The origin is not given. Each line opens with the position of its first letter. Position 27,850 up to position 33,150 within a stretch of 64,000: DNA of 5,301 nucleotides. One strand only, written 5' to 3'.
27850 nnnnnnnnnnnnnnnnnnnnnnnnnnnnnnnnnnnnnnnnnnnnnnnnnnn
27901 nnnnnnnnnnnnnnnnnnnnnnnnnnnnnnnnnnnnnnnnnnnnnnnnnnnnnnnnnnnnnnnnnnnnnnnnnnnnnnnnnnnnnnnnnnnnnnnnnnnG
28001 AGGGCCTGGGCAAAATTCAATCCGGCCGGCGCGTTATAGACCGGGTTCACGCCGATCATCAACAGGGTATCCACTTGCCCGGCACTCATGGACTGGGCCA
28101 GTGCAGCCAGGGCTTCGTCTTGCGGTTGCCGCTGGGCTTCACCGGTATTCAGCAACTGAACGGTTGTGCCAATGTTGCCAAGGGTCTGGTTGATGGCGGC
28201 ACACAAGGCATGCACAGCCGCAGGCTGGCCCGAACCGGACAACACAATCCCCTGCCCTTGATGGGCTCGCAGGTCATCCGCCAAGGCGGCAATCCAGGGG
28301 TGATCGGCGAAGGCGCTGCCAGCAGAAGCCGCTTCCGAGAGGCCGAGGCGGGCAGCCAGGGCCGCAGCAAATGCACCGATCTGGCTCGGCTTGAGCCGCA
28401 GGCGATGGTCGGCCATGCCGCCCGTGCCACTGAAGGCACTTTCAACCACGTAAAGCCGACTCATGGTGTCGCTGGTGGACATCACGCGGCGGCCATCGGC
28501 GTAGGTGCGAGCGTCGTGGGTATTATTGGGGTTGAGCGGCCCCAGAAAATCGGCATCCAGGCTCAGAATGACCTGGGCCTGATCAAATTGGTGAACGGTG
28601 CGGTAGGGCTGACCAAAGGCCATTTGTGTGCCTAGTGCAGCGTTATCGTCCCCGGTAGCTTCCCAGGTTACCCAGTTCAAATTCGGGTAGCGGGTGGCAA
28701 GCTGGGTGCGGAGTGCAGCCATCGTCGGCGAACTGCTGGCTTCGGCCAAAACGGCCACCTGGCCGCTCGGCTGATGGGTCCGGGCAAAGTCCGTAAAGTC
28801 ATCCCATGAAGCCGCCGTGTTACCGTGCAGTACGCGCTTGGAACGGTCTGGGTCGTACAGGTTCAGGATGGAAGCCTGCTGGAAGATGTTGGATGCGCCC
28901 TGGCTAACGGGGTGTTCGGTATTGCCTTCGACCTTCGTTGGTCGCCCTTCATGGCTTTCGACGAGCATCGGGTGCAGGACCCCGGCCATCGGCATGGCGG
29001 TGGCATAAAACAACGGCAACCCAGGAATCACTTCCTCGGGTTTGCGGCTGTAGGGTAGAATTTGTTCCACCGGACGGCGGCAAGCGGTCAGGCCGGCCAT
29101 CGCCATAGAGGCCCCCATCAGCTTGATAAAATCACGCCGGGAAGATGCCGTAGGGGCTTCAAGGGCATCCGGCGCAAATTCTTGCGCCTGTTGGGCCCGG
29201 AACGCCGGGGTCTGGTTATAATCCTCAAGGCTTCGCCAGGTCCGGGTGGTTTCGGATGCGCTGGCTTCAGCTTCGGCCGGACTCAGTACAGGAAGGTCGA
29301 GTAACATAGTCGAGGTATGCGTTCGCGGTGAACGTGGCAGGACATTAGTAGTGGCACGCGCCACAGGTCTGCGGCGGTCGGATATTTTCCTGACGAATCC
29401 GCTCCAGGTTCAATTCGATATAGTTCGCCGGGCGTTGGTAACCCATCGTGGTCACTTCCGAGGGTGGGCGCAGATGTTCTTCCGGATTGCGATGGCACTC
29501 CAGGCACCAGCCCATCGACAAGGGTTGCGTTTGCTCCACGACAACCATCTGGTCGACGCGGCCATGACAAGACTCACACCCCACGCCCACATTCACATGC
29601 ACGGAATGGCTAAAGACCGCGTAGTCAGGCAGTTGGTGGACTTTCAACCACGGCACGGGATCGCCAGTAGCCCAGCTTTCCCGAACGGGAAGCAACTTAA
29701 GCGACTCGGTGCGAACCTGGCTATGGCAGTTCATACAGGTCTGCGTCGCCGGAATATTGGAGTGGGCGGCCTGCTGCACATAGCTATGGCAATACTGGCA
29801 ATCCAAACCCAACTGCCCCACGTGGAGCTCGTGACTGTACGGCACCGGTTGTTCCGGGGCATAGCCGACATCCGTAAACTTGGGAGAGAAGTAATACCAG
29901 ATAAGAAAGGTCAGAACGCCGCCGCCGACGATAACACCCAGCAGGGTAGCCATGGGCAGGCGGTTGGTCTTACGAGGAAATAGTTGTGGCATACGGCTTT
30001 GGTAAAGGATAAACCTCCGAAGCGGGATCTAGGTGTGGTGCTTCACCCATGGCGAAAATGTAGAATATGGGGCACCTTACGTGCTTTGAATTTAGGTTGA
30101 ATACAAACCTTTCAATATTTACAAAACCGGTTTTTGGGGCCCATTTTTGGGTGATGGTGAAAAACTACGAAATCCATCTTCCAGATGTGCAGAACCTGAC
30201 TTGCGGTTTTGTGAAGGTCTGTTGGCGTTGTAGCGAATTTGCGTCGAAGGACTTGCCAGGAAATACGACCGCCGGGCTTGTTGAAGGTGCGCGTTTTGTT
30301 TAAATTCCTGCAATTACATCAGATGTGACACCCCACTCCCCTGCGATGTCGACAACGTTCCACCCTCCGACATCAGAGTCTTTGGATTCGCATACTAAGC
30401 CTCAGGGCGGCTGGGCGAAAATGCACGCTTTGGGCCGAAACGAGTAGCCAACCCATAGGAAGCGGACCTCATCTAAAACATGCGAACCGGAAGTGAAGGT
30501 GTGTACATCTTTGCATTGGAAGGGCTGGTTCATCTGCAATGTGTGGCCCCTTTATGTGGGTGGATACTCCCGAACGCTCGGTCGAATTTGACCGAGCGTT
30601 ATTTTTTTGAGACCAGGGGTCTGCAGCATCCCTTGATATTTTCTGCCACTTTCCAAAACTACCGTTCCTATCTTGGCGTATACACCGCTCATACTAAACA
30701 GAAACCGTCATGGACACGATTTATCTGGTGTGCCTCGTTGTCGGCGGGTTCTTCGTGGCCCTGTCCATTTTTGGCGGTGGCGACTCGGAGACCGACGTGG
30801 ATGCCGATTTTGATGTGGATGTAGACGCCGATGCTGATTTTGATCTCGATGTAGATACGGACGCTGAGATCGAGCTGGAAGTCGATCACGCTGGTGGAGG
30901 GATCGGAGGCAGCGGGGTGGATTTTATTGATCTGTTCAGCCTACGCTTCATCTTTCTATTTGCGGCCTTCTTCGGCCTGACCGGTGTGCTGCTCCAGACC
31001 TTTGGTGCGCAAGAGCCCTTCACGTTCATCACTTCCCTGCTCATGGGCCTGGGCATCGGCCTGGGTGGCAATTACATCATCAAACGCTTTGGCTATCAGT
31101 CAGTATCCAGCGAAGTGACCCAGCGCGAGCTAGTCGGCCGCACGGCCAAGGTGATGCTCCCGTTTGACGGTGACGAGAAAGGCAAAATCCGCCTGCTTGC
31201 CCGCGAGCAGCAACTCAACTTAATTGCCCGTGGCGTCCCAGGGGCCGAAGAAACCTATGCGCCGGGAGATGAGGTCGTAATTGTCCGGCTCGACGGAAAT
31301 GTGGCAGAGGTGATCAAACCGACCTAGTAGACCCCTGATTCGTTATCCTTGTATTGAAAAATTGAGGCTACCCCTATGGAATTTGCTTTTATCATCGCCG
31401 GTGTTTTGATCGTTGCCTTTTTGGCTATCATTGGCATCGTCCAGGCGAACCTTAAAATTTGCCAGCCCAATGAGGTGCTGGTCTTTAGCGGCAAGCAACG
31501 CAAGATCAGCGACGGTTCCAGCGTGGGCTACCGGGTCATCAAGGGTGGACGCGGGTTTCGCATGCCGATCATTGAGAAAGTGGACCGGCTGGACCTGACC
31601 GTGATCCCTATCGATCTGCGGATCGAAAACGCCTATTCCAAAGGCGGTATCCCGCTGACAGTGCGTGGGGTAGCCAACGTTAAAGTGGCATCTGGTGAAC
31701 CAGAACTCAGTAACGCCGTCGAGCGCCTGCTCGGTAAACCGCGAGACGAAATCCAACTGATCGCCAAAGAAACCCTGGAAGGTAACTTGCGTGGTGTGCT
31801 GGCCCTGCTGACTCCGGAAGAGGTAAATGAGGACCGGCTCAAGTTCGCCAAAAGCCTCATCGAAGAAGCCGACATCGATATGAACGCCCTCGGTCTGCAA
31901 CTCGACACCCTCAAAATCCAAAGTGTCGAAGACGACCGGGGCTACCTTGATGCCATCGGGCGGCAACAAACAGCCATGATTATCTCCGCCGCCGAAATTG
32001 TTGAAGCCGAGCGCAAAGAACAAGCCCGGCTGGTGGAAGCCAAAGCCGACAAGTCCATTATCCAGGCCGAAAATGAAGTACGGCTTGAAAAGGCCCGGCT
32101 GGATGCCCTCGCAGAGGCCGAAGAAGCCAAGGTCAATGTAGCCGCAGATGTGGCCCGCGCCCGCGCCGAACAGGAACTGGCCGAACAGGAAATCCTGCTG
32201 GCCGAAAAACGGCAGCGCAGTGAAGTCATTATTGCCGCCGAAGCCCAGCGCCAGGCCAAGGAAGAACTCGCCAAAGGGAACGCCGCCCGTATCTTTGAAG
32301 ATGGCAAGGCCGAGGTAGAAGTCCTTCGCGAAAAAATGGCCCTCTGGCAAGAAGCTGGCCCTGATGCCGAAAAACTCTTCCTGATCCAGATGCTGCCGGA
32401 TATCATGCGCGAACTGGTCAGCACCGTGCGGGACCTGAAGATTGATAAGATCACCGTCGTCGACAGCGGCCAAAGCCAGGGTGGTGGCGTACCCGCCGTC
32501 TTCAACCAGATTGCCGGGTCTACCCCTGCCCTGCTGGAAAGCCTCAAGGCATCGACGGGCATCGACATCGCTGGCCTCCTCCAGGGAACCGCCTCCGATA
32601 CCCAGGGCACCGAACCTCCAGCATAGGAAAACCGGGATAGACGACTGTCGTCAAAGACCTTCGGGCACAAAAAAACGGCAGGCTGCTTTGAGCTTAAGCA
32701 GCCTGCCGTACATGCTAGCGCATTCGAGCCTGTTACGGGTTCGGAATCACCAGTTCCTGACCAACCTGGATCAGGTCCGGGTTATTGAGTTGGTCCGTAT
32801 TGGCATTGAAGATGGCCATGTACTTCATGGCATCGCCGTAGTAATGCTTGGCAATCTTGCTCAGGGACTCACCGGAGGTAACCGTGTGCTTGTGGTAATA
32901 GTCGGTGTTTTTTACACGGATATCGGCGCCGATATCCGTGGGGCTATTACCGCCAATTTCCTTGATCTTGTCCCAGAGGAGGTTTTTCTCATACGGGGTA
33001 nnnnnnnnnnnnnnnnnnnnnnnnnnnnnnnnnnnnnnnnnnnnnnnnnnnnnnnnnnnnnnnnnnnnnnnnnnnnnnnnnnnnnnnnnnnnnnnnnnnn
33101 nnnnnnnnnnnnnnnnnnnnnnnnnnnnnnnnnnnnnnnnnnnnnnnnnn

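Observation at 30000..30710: About 700-nt divergent leader containing a strong intrinsic terminator 100 nt upstream of nfeD: candidate sRNA or cis-regulatory attenuator/riboswitch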

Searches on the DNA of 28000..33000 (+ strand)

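Call 4: search_rna_families(source=window, start=28000, end=33000, threshold=evalue, max_evalue=1, show_alignments=3)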
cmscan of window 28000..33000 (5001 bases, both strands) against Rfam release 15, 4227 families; matches with E-value up to 1: 0.
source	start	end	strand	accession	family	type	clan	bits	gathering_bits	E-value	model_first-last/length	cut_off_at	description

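Call 22: search_dna_similar(query=window:30240-30630:+, collection=plasmids, mode=distant, max_evalue=0.01)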
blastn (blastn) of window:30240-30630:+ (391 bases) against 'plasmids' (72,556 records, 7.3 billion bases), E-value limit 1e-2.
No match.

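Call 41: search_dna_similar(query=window:30240-30630:+, collection=phages, mode=distant, max_evalue=0.01)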
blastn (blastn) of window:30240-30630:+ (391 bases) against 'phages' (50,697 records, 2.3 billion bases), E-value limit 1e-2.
No match.

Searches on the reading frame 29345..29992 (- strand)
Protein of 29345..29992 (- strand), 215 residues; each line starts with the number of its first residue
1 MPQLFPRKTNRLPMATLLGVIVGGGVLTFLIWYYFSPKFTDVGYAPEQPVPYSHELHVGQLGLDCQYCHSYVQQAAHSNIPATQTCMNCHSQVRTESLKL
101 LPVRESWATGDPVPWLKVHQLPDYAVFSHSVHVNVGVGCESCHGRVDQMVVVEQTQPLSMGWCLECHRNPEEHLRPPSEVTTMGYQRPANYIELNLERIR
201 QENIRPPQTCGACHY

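Call 7: search_protein_families(library=pfam, proteins=[window:29345-29992:-], max_evalue=0.01)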
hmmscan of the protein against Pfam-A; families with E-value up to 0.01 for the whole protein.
window:29345-29992:- (215 aa): 6 families
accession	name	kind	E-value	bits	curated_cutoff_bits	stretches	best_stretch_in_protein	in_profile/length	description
PF14522.11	Cytochrome_C7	-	1.2e-14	54.2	24.8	2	126-214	2-66/67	Cytochrome c7 and related cytochrome c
PF14537.11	Cytochrom_c3_2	-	2.6e-10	41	25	2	131-214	1-78/79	Cytochrome c3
PF22113.1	Mtrc-MtrF_II-IV_dom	-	7.4e-08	32.5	30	1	64-214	8-127/176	Outer membrane cytochrome MtrC/MtrF-like, domains II/IV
PF02085.21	Cytochrom_CIII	-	1.9e-07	31.8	22.9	2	46-94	17-57/101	Class III cytochrome C family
PF02335.20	Cytochrom_C552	-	4.2e-05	23.1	24.1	1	119-176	227-291/438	Cytochrome c552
PF09699.15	Paired_CXXCH_1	-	0.0093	16.1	20.6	0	132-169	1-38/41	Doubled CXXCH motif (Paired_CXXCH_1)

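Call 24: find_homologous_proteins(query=window:29345-29992:-, max_evalue=1e-40)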
Query window:29345-29992:- (215 aa): 7943 proteins with E <= 1e-40 among 8000 candidates; the best 120 are listed.
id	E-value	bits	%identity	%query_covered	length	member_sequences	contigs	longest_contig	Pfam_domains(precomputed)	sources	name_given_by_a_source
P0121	1.2e-139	481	100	94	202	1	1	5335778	PF14537.12,PF02085.22,PF14522.12,PF22113.2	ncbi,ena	-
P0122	1.3e-134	465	87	100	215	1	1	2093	PF14537.12,PF02085.22,PF14522.12,PF22113.2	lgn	-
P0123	1.3e-114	399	75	100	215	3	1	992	PF14537.12,PF02085.22,PF14522.12,PF22113.2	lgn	-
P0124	8.2e-114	397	73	100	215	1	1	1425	PF14537.12,PF02085.22,PF14522.12,PF22113.2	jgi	jgi:hypothetical protein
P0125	2.4e-113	395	74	100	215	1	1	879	PF14537.12,PF02085.22,PF14522.12,PF22113.2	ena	-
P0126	2.7e-112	392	73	100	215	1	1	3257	PF14537.12,PF02085.22,PF14522.12,PF22113.2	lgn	-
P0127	2.8e-111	389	73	100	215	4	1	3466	PF14537.12,PF02085.22,PF14522.12,PF22113.2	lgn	-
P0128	6.4e-111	387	72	100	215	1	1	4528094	PF14537.12,PF02085.22,PF02335.21,PF14522.12,PF22113.2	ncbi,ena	-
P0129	5.4e-110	384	72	100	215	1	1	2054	PF14537.12,PF02085.22,PF14522.12,PF22113.2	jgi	jgi:hypothetical protein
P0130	6.0e-110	384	71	100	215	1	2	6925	PF14537.12,PF02085.22,PF14522.12,PF22113.2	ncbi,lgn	ncbi:MAG: cytochrome c3 family protein [Bacteroidota bacterium]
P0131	6.6e-110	384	72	100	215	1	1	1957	PF14537.12,PF02085.22,PF14522.12,PF22113.2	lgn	-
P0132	8.1e-110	384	71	100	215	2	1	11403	PF14537.12,PF02085.22,PF14522.12,PF22113.2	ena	-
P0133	9.5e-110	384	72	100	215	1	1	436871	PF14537.12,PF02085.22,PF14522.12,PF22113.2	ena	-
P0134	1.3e-109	383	73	100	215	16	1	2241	PF14537.12,PF02085.22,PF14522.12,PF22113.2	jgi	-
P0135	2.3e-109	382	69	100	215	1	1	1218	PF14537.12,PF02085.22,PF14522.12,PF22113.2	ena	-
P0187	3.7e-107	375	69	100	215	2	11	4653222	PF14537.12,PF14522.12,PF22113.2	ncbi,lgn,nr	ncbi:MAG: cytochrome C [Bacteroidetes bacterium]|nr:cytochrome C [Rhodothermaceae bacterium RA] RMH5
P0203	2.1e-106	373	70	100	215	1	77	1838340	PF14537.12,PF02085.22,PF14522.12,PF22113.2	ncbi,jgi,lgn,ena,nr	ncbi:MAG: cytochrome c3 family protein [Bacteroidetes Order II. Incertae sedis bacterium]|jgi:hypoth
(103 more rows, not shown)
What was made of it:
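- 29345..29992 (-): actA-like pentahaem cytochrome c, first gene of the ACIII/oxidase operon that runs down to ~16115. Homologues are all 215 aa (call 24).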

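Call 32: find_encoding_contigs(protein=P0126, flank=3000, max_places=2)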
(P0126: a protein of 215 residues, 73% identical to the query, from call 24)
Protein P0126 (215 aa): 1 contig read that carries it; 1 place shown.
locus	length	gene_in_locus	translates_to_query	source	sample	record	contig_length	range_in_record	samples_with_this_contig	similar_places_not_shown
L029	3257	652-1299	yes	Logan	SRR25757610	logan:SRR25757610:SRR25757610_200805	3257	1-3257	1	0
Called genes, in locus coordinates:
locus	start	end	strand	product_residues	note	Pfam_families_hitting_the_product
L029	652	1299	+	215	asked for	PF02085:Cytochrom_CIII (faint), PF14522:Cytochrome_C7 (weak), PF14537:Cytochrom_c3_2 (faint), PF22113:Mtrc-MtrF_II-IV_dom (weak), PF14522:Cytochrome_C7 (weak)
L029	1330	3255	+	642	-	?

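Call 33: find_encoding_contigs(protein=P0127, flank=3000, max_places=2)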
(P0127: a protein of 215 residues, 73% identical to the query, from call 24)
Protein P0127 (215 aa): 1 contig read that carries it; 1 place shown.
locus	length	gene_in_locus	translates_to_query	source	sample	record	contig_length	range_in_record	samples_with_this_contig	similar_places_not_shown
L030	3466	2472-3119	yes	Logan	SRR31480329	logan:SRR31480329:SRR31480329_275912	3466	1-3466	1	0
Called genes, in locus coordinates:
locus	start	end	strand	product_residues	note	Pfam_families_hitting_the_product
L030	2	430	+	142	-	?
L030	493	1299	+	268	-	PF02567:PhzC-PhzF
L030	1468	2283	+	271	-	PF00140:Sigma70_r1_2, PF04542:Sigma70_r2, PF04539:Sigma70_r3, PF04545:Sigma70_r4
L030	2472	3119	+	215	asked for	PF02085:Cytochrom_CIII (faint), PF14522:Cytochrome_C7 (weak), PF14537:Cytochrom_c3_2 (faint), PF22113:Mtrc-MtrF_II-IV_dom (faint), PF14522:Cytochrome_C7 (weak)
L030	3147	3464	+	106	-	?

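Call 34: find_encoding_contigs(protein=P0124, flank=3000, max_places=2)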
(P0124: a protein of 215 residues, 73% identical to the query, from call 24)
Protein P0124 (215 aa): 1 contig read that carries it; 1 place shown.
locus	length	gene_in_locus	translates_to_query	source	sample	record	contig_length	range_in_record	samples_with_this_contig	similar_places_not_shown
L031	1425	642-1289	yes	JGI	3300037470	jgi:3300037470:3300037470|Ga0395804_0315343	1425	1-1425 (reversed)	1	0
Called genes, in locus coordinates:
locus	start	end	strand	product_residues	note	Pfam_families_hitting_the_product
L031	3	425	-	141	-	?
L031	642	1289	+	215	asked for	PF02085:Cytochrom_CIII (faint), PF14522:Cytochrome_C7 (weak), PF14537:Cytochrom_c3_2 (faint), PF22113:Mtrc-MtrF_II-IV_dom (weak), PF14522:Cytochrome_C7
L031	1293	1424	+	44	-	?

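Call 68: find_encoding_contigs(protein=P0187, flank=1200, max_places=4)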
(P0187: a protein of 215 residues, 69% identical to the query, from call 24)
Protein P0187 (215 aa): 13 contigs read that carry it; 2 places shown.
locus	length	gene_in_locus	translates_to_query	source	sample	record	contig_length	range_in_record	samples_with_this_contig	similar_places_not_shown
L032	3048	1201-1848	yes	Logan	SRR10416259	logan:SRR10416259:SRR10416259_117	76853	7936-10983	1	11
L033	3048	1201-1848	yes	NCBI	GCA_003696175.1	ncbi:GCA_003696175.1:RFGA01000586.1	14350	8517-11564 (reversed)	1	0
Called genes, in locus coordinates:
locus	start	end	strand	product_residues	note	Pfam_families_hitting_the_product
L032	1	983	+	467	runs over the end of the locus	PF01554:MatE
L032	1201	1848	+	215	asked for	PF14522:Cytochrome_C7 (weak), PF14537:Cytochrom_c3_2 (faint), PF22113:Mtrc-MtrF_II-IV_dom (weak), PF14522:Cytochrome_C7 (weak)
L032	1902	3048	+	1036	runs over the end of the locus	PF12837:Fer4_6 (faint), PF12838:Fer4_7 (weak), PF13237:Fer4_10 (faint), PF13247:Fer4_11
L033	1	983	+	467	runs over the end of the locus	PF01554:MatE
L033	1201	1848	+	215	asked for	PF14522:Cytochrome_C7 (weak), PF14537:Cytochrom_c3_2 (faint), PF22113:Mtrc-MtrF_II-IV_dom (weak), PF14522:Cytochrome_C7 (weak)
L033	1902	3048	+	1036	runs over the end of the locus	PF12837:Fer4_6 (faint), PF12838:Fer4_7 (weak), PF13237:Fer4_10 (faint), PF13247:Fer4_11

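Call 69: find_encoding_contigs(protein=P0203, flank=1200, max_places=4)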
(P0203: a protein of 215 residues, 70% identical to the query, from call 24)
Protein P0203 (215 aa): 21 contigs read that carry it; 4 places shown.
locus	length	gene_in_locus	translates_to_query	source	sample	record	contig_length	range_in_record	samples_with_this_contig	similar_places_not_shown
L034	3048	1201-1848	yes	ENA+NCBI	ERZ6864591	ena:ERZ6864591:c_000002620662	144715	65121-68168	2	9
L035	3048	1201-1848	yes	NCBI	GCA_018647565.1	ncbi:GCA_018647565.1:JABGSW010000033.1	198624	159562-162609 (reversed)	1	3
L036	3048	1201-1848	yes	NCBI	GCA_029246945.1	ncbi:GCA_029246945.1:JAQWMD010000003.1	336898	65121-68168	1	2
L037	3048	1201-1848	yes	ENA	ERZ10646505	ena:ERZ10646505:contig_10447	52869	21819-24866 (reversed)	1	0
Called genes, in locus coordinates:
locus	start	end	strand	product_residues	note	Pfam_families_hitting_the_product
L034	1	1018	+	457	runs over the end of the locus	PF01554:MatE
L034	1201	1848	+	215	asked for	PF02085:Cytochrom_CIII (faint), PF14522:Cytochrome_C7 (weak), PF22113:Mtrc-MtrF_II-IV_dom, PF14522:Cytochrome_C7 (weak), PF14537:Cytochrom_c3_2 (weak)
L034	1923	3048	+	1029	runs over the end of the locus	PF12838:Fer4_7 (weak), PF13237:Fer4_10 (faint), PF13247:Fer4_11 (weak)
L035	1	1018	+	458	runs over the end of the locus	PF01554:MatE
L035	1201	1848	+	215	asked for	PF02085:Cytochrom_CIII (faint), PF14522:Cytochrome_C7 (weak), PF22113:Mtrc-MtrF_II-IV_dom, PF14522:Cytochrome_C7 (weak), PF14537:Cytochrom_c3_2 (weak)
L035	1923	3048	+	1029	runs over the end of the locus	PF12838:Fer4_7 (weak), PF13237:Fer4_10 (faint), PF13247:Fer4_11 (weak)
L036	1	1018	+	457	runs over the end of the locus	PF01554:MatE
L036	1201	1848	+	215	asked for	PF02085:Cytochrom_CIII (faint), PF14522:Cytochrome_C7 (weak), PF22113:Mtrc-MtrF_II-IV_dom, PF14522:Cytochrome_C7 (weak), PF14537:Cytochrom_c3_2 (weak)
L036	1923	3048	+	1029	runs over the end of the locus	PF12838:Fer4_7 (weak), PF13237:Fer4_10 (faint), PF13247:Fer4_11 (weak)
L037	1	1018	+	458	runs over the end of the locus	PF01554:MatE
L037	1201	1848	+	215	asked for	PF02085:Cytochrom_CIII (faint), PF14522:Cytochrome_C7 (weak), PF22113:Mtrc-MtrF_II-IV_dom, PF14522:Cytochrome_C7 (weak), PF14537:Cytochrom_c3_2 (weak)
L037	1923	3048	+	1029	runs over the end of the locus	PF12838:Fer4_7 (weak), PF13237:Fer4_10 (faint), PF13247:Fer4_11 (weak)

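Call 71: search_protein_families(library=ncbifam, proteins=[window:29345-29992:-], max_evalue=0.001)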
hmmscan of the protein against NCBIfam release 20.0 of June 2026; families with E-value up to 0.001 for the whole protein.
window:29345-29992:- (215 aa): 9 families
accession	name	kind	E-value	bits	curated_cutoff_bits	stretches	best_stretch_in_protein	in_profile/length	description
NF041781.1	mnquin_red_QrcA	equivalog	2e-21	76.4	180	1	26-152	9-133/174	menaquinone reductase multiheme cytochrome c subunit QrcA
TIGR04257.1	nanowire_3heme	domain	2e-08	34.3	40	0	46-92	9-60/75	c(7)-type cytochrome triheme domain-containing protein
TIGR04315.1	octaheme_Shew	subfamily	1.9e-06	27.2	375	1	70-215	7-153/440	tetrathionate reductase family octaheme c-type cytochrome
TIGR03508.1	decahem_SO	subfamily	2.2e-06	27.4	192.2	0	116-173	74-130/258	DmsE family decaheme c-type cytochrome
NF041028.1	decahem_GSU2203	exception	4e-06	26.3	325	0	116-178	105-166/317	GSU2203 family decaheme c-type cytochrome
NF040968.1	FeS_ExtO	equivalog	0.00015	20.7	200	0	133-214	35-110/416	selenite/tellurite reduction operon b-type cytochrome iron-sulfur cluster-binding subunit ExtO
NF040967.1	cytc_ExtN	equivalog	0.00015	20.7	200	0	133-214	35-110/415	selenite/tellurite reduction operon c-type cytochrome ExtN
NF045713.1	CxxCH_16_HmcA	equivalog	0.00025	19.8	400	0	64-214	113-252/541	sulfate respiration complex hexadecaheme cytochrome HmcA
TIGR03153.1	cytochr_NrfH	equivalog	0.00083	19.4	134.2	0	65-169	31-135/138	cytochrome c nitrite reductase small subunit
